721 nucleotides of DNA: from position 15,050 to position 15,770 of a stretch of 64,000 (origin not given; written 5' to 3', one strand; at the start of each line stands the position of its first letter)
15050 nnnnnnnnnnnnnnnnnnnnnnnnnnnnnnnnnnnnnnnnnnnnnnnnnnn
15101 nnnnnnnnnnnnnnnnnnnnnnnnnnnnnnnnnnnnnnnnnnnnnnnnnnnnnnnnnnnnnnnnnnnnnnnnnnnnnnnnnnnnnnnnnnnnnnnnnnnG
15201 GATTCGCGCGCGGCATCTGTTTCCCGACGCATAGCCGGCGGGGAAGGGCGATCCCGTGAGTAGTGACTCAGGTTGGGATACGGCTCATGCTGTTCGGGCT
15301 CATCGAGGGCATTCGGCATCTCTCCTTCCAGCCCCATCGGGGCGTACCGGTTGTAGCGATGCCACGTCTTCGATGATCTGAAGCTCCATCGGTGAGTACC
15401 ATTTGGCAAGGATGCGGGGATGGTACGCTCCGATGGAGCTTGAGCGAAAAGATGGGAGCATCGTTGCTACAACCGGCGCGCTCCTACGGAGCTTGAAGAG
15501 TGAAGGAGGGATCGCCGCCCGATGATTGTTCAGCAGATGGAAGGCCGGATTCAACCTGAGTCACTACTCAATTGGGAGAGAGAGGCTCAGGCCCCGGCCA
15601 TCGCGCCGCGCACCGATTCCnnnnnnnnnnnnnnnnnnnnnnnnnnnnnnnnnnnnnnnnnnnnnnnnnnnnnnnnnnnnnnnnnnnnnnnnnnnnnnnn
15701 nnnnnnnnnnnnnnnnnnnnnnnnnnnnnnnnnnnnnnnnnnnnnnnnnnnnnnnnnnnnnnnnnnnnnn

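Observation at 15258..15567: About 310-bp palindromic MITE-like element between convergent genes, with 18-bp terminal inverted repeats and nested internal hairpins (copy A)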

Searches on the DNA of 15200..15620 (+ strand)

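Call 49: search_rna_families(source=window, start=15200, end=15620, threshold=evalue, max_evalue=10)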
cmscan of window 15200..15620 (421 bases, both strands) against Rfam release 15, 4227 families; matches with E-value up to 10: 8.
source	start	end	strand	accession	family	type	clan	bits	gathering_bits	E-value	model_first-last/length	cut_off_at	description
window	15318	15513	+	RF04168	MIR839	Gene; miRNA;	-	32.2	200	9.5e-05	1-267/267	no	MIR839 microRNA precursor family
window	15380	15442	-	RF01033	mir-767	Gene; miRNA;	-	20.8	90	0.11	1-86/86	no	mir-767 microRNA precursor family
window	15380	15442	+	RF00984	mir-576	Gene; miRNA;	-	18.1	99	0.4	1-90/90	no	mir-576 microRNA precursor family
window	15338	15485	+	RF03296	MIR8788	Gene; miRNA;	-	16.4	124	4.5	1-138/138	no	MIR8788 microRNA precursor family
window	15382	15440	+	RF00687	mir-136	Gene; miRNA;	-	14.1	64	9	1-82/82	no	mir-136 microRNA precursor family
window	15518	15540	+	RF01308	sR58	Gene; snRNA; snoRNA; CD-box;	-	12.8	55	4.3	1-55/55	no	Small nucleolar RNA sR58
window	15371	15425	+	RF01138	sR23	Gene; snRNA; snoRNA; CD-box;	-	11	45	2.9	1-54/54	no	Small nucleolar RNA sR23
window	15488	15590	+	RF02207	WT1-AS_5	Gene; lncRNA;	-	10.3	80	6.1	1-79/79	no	WT1 antisense RNA conserved region 5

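Call 55: search_dna_similar(query=window:15257-15570:+, collection=plasmids, mode=distant, max_evalue=0.01)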
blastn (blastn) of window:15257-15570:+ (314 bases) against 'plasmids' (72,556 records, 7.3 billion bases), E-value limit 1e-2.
No match.

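Call 56: search_dna_similar(query=window:15257-15570:+, collection=phages, mode=distant, max_evalue=0.01)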
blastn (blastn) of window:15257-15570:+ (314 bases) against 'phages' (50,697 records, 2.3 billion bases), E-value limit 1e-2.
No match.
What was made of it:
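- Plasmids and phages (calls 55, 56).
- Tried and rejected: Plasmids and phages: BLASTN, no hits (calls 55, 56).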
